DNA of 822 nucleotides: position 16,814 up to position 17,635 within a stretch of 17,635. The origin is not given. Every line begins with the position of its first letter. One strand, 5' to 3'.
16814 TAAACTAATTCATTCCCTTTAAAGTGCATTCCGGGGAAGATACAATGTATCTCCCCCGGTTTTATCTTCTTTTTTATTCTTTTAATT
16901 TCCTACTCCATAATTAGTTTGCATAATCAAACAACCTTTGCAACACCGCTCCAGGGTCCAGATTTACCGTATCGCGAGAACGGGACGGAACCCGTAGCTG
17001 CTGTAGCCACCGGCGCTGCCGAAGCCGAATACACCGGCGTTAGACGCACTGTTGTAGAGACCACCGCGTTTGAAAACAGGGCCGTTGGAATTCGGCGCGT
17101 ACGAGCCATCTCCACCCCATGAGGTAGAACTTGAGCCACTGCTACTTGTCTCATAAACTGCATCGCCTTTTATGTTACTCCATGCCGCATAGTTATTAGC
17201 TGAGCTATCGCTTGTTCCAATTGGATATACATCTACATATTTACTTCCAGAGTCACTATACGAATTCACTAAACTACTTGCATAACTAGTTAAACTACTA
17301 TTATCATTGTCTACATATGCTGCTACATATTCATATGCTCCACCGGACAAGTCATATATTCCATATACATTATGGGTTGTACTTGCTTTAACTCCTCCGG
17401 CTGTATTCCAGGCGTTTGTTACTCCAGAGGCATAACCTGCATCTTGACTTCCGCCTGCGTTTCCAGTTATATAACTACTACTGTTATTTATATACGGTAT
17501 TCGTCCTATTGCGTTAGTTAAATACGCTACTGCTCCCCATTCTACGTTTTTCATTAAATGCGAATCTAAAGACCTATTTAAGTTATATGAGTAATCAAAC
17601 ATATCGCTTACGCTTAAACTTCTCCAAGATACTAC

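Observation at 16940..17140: Candidate DGR variable region at the 3' end of a lectin/FGE-fold gene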

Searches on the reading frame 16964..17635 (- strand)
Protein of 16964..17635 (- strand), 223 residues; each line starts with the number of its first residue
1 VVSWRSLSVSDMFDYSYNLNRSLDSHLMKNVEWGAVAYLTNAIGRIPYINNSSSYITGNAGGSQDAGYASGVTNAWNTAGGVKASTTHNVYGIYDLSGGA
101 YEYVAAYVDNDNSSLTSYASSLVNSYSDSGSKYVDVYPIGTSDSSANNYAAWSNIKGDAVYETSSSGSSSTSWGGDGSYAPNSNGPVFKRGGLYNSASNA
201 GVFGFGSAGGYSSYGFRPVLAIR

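Call 7: search_protein_families(library=pfam, proteins=[window:16964-17635:-], max_evalue=0.01)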
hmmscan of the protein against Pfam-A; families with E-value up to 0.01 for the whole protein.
window:16964-17635:- (223 aa): 0 families

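Call 9: find_homologous_proteins(query=window:16964-17635:-)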
Query window:16964-17635:- (223 aa): 410 proteins with E <= 0.001 among 1021 candidates; the best 120 are listed.
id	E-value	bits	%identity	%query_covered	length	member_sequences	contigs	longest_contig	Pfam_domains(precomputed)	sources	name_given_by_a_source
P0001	1.1e-82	296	72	95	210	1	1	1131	-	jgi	-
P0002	1.0e-63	234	66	94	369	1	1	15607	PF09479.17,PF18998.7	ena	-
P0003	7.3e-62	227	59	100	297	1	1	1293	-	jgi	jgi:hypothetical protein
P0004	5.2e-60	221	61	100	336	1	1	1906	-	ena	-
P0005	4.0e-53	199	55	99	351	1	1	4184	-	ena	-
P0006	5.4e-52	195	54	99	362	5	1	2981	-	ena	-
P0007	4.7e-51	192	55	99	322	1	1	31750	-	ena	-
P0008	1.1e-49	188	59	90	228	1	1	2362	-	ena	-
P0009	1.2e-49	187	48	100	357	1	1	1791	-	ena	-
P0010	1.7e-49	187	50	100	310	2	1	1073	-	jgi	-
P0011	3.5e-49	186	58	87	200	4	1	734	-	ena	-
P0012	8.4e-49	185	54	100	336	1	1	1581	-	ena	-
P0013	2.4e-48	183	51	99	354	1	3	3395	-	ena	-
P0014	3.8e-48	183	55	94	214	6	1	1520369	-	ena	-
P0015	3.9e-48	183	53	99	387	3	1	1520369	-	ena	-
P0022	9.9e-46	175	48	99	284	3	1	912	PF03781.23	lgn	-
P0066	3.4e-41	160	60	78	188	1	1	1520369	-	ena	-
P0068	3.7e-41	160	43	100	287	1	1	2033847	-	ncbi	-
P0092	3.2e-39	153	46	90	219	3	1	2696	PF03781.23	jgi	jgi:hypothetical protein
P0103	1.3e-38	152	43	100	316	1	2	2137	PF03781.23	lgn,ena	-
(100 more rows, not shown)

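Call 10: find_encoding_contigs(protein=P0002, flank=10000, max_places=3)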
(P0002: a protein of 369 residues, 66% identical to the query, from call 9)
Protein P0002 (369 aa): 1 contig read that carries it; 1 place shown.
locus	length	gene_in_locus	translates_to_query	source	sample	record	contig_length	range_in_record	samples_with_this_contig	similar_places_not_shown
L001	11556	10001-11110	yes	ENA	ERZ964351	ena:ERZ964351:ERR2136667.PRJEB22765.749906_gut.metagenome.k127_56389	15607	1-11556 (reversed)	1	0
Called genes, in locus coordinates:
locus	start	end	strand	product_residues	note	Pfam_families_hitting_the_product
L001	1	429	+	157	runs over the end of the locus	PF02542:YgbB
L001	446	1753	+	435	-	PF08486:SpoIID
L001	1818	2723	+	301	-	PF01565:FAD_binding_4, PF02873:MurB_C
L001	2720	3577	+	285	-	PF03668:RapZ-like_N, PF22740:PapZ_C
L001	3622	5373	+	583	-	PF00395:SLH, PF25302:NADase_transloc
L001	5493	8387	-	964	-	PF00395:SLH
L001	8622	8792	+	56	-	PF00037:Fer4 (weak), PF13237:Fer4_10 (weak), PF14697:Fer4_21 (faint), PF12838:Fer4_7, PF13187:Fer4_9, PF12797:Fer4_2 (weak), PF00037:Fer4, PF12837:Fer4_6 (weak), +3 more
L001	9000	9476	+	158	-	PF18998:Flg_new_2 (weak)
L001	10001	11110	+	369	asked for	PF09479:Flg_new, PF18998:Flg_new_2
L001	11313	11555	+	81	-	?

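Call 11: find_encoding_contigs(protein=P0007, flank=10000, max_places=3)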
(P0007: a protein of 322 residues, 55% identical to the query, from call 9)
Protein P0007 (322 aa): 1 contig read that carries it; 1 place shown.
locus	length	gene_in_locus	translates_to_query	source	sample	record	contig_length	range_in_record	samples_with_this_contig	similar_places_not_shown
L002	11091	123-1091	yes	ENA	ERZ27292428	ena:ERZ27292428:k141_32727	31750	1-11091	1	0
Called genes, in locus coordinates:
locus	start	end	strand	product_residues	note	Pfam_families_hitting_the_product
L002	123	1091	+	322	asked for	-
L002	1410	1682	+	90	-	-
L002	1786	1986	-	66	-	-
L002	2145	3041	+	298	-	PF00005:ABC_tran, PF13304:AAA_21, PF13732:DrrA1-3_C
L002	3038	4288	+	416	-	PF12698:ABC2_membrane_3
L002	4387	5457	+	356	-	PF04551:GcpE, PF26540:GcpE_C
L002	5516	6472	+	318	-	PF02401:LYTB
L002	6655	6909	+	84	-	PF00440:TetR_N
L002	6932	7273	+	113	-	PF17924:TetR_C_19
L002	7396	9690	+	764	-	PF00664:ABC_membrane, PF00005:ABC_tran, PF02463:SMC_N (faint)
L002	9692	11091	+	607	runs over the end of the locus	PF00664:ABC_membrane, PF00005:ABC_tran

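Call 12: find_encoding_contigs(protein=P0015, flank=10000, max_places=3)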
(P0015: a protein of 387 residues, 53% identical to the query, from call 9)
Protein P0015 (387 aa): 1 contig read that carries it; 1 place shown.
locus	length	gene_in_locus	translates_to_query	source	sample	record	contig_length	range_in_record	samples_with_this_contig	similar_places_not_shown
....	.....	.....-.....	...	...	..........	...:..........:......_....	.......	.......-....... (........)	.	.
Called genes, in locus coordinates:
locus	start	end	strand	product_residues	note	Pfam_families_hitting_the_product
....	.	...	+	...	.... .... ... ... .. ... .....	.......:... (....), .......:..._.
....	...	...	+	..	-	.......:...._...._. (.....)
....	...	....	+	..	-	-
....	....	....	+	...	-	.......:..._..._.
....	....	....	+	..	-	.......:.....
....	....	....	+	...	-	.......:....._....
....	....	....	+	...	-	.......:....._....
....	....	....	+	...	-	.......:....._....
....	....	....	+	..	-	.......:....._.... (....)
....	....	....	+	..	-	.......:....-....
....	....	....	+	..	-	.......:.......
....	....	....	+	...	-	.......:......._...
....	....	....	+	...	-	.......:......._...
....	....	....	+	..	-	-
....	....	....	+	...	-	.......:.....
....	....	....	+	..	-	-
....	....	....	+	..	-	-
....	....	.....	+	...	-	-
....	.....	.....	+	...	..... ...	-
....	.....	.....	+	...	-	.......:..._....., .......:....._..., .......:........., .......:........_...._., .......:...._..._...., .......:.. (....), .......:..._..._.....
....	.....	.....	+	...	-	-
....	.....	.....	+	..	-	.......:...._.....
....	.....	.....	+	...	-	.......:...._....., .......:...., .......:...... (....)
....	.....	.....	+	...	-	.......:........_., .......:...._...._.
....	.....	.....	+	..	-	-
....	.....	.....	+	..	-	-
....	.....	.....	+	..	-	-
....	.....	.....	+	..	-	-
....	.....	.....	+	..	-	-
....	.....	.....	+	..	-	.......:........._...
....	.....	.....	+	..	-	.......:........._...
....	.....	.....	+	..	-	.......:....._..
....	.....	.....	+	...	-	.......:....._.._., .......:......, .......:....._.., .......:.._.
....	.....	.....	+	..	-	-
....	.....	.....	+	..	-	-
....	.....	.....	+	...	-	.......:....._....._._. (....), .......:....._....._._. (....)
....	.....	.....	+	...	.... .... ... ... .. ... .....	-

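Call 13: find_encoding_contigs(protein=P0068, flank=10000, max_places=3)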
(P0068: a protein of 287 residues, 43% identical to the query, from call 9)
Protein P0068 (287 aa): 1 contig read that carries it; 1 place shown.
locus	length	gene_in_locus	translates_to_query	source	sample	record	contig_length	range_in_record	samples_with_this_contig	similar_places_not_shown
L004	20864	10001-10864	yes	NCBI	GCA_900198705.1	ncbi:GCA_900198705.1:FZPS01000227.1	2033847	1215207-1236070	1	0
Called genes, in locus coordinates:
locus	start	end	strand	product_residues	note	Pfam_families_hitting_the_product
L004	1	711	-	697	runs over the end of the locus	PF03477:ATP-cone, PF13597:NRDD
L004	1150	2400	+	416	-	PF19295:SufBD_N, PF01458:SUFBD_core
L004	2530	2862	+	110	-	PF00436:SSB, PF01336:tRNA_anti-codon (weak)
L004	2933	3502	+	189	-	-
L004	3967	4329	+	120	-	PF12844:HTH_19, PF13560:HTH_31, PF01381:HTH_3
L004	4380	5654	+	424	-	PF02885:Glycos_trans_3N, PF00591:Glycos_transf_3, PF07831:PYNP_C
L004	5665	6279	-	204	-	PF02557:VanY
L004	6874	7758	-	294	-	PF00005:ABC_tran, PF13304:AAA_21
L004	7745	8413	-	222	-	PF00849:PseudoU_synth_2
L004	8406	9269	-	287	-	PF10672:Methyltrans_SAM, PF03602:Cons_hypoth95 (weak)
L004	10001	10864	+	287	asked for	-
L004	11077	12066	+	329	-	PF03444:WHD_HrcA (faint), PF08220:HTH_DeoR (faint), PF01628:HrcA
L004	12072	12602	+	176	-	PF01025:GrpE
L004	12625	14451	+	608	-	PF00012:HSP70, PF06723:MreB_Mbl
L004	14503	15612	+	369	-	PF00226:DnaJ, PF01556:DnaJ_C, PF00684:DnaJ_CXXCXGXG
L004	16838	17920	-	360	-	PF00089:Trypsin, PF13365:Trypsin_2, PF13180:PDZ_2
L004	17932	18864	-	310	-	PF07751:Abi_2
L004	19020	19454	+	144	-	PF12652:CotJB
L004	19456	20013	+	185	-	PF05067:Mn_catalase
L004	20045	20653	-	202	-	PF01520:Amidase_3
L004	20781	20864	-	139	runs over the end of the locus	PF00380:Ribosomal_S9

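Call 27: find_encoding_contigs(protein=P0014, flank=10000, max_places=3)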
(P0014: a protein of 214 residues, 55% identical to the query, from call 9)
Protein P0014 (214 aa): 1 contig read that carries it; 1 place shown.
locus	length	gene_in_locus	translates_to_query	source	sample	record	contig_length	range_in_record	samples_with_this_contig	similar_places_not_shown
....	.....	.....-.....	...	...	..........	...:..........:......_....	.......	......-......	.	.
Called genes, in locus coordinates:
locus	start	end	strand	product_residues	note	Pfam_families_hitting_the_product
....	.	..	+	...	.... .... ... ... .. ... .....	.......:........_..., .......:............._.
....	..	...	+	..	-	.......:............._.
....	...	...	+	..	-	-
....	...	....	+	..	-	-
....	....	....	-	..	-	-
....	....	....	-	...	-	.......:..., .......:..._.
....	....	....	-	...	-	-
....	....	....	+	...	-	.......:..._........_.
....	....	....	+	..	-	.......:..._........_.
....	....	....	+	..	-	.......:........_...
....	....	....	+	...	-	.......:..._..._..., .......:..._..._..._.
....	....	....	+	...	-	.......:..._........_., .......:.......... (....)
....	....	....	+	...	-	-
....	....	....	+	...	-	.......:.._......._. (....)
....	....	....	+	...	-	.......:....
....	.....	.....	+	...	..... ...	-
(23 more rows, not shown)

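Call 28: find_encoding_contigs(protein=P0066, flank=10000, max_places=3)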
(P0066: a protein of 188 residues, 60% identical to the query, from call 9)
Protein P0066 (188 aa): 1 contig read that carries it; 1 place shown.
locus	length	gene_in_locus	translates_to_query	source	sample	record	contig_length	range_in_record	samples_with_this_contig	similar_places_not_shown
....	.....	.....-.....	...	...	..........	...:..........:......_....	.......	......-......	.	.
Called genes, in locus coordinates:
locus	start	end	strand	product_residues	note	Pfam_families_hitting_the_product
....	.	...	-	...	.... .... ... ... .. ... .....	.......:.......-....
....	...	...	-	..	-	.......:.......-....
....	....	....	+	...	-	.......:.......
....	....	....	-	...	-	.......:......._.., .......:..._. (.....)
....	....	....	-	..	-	-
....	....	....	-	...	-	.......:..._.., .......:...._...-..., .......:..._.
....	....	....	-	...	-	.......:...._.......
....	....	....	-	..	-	-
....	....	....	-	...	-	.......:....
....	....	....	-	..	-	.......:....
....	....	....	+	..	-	-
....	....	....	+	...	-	-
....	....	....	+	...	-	-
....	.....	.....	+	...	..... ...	-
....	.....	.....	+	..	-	-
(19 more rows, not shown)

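Call 31: search_dna_similar(query=window:16964-17635:-, collection=phages, mode=protein, max_evalue=0.001)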
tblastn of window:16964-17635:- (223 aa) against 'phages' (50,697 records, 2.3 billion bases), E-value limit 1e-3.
No match.

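Call 43: search_protein_families(library=pfam, alignment_id=A1, max_evalue=1)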
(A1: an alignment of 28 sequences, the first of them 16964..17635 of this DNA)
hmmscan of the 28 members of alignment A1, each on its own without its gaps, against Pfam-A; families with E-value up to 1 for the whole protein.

A. member 1, window:16964-17635:- (223 aa): 1 family
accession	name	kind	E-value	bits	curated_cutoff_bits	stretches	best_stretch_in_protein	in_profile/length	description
PF03781.23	FGE-sulfatase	-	0.011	15.9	23.3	1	8-109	97-194/255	Sulfatase-modifying factor enzyme 1-like domain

B. families by the number of members that match (of 28 scanned): 4 families
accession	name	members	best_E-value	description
PF03781.23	FGE-sulfatase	26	3.7e-06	Sulfatase-modifying factor enzyme 1-like domain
PF24672.1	DUF7654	1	0.003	Domain of unknown function (DUF7654)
PF20734.2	PA2201_N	1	0.15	PA2201 N-terminal domain-like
PF19391.4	DUF5966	1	0.31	Family of unknown function (DUF5966)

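Call 50: predict_structure(alignment_id=A1)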
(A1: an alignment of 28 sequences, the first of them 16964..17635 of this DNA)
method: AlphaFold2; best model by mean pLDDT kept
length: 223 residues; sequences in the alignment: 28
mean_pLDDT: 36.3   pTM: 0.23
mean pLDDT of the five models: 36.3, 34.8, 34.1, 32.4, 31.8
residues with pLDDT >= 90: 0; 70-90: 0; 50-70: 14; < 50: 209
segments of 3 or more residues with pLDDT < 50: 1-64, 70-139, 153-223
pLDDT, mean of each block of 10 residues (from residue 1): 30 43 36 30 35 41 47 40 38 32 32 38 40 42 53 41 33 31 31 29 29 29 24
secondary structure, 60 per line:
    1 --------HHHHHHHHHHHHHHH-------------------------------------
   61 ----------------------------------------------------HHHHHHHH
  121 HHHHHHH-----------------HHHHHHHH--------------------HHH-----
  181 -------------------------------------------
elements in order: H9-23 H113-127 H145-152

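Call 59: search_solved_structures(query=A4, max_evalue=1, show_alignments=1)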
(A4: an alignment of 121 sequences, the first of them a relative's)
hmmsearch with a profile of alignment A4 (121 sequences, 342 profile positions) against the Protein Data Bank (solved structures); distinct sequences matched with E-value up to 1: 2.
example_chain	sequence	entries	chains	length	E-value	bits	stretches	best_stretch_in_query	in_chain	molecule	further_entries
5vf4_A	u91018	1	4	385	0.00054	22.4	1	105-223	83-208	Uncharacterized protein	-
5hha_A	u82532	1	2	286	0.062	15.7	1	187-242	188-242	PvdO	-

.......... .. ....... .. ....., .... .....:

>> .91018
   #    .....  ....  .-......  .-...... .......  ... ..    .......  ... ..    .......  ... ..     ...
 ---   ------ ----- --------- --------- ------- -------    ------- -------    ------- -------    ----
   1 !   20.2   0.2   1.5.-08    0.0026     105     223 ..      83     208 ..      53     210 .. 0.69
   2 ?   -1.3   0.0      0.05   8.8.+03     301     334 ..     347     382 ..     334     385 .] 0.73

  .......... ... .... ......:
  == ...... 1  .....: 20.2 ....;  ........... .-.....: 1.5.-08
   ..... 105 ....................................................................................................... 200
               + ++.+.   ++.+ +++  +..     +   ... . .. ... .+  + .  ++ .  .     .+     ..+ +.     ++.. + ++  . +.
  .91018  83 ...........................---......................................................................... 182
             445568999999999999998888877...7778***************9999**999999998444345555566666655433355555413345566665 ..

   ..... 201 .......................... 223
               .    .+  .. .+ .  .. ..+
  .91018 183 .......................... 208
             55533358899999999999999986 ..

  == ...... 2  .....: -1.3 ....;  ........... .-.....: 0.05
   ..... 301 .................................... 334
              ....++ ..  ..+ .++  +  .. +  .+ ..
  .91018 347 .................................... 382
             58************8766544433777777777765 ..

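Call 64: predict_structure(alignment_id=A4)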
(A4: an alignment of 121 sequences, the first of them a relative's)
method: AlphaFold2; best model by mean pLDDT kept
length: 336 residues; sequences in the alignment: 121
mean_pLDDT: 86.2   pTM: 0.90
mean pLDDT of the five models: 86.2, 83.8, 81.9, 81.3, 78.6
residues with pLDDT >= 90: 201; 70-90: 92; 50-70: 24; < 50: 19
segments of 3 or more residues with pLDDT < 50: 1-16, 68-70
pLDDT, mean of each block of 10 residues (from residue 1): 35 56 95 87 74 90 67 75 96 96 93 93 91 96 96 98 91 74 84 78 83 93 92 94 91 96 81 93 94 92 90 94 83 93
secondary structure, 60 per line:
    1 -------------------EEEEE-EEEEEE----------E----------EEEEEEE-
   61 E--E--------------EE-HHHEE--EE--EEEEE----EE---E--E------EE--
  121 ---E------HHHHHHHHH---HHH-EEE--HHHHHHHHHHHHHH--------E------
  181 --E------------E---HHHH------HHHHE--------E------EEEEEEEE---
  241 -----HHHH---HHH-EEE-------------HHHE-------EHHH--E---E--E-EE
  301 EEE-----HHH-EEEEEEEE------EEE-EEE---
elements in order: E20-24 E26-31 E53-59 E93-97 H131-139 E147-149 H152-165 H200-203 H210-213 E230-237 H246-249 E257-259 E299-303 E313-320 E327-329 E331-333

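Call 69: fold_search(model_id=the predicted structure, library=pdb)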
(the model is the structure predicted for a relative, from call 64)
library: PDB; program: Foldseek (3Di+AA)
matches with E <= 10: 90; with E <= 0.001: 19
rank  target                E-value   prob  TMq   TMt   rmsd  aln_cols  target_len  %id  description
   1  5vf4_D                3.6e-08  1.00  0.46  0.41   9.7       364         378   16  Thermus aquaticus variable protein (TaqVP) from diversity-generating retroelements (DGR) (released 2017-05-24)
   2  5vf4_C                4.0e-08  1.00  0.46  0.42   9.6       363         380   18  Thermus aquaticus variable protein (TaqVP) from diversity-generating retroelements (DGR) (released 2017-05-24)
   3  5vf4_A                4.3e-08  1.00  0.48  0.43   9.3       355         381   17  Thermus aquaticus variable protein (TaqVP) from diversity-generating retroelements (DGR) (released 2017-05-24)
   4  6muj_E                5.9e-05  0.99  0.34  0.39  16.4       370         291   12  Formylglycine generating enzyme bound to copper (released 2019-02-27)
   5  2q17_A                8.0e-05  0.99  0.33  0.37  16.9       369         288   13  Formylglycine Generating Enzyme from Streptomyces coelicolor (released 2008-04-01)
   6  6xtq_A                8.5e-05  0.99  0.33  0.37  17.2       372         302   14  Crystal structure reveals non-coordinative binding of O2 to the copper center of the formylglycine-generating enzyme - (released 2021-01-27)
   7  2q17_E                1.2e-04  0.98  0.33  0.38  17.4       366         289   13  Formylglycine Generating Enzyme from Streptomyces coelicolor (released 2008-04-01)
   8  2q17_C                1.7e-04  0.98  0.33  0.37  17.2       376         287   12  Formylglycine Generating Enzyme from Streptomyces coelicolor (released 2008-04-01)
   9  1y1h_X                2.1e-04  1.00  0.37  0.44   9.8       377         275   10  human formylglycine generating enzyme, oxidised Cys refined as hydroperoxide (released 2005-05-31)
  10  6muj_D                2.1e-04  0.97  0.33  0.37  17.1       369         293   14  Formylglycine generating enzyme bound to copper (released 2019-02-27)
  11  2q17_D                3.1e-04  0.99  0.35  0.41  10.6       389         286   10  Formylglycine Generating Enzyme from Streptomyces coelicolor (released 2008-04-01)
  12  8aru_A                3.5e-04  0.95  0.32  0.38  16.3       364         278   10  Crystal Structure of human formylglycine generating enzyme (released 2023-08-23)
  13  1y4j_B                5.0e-04  0.94  0.32  0.39  17.3       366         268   13  Crystal structure of the paralogue of the human formylglycine generating enzyme (released 2005-02-08)
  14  6muj_A                5.3e-04  0.96  0.34  0.39  16.9       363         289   12  Formylglycine generating enzyme bound to copper (released 2019-02-27)
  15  5ssx_A                6.7e-04  0.99  0.38  0.45   9.8       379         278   10  Crystal Structure human formylglycine generating enzyme E130D mutant (released 2023-08-23)
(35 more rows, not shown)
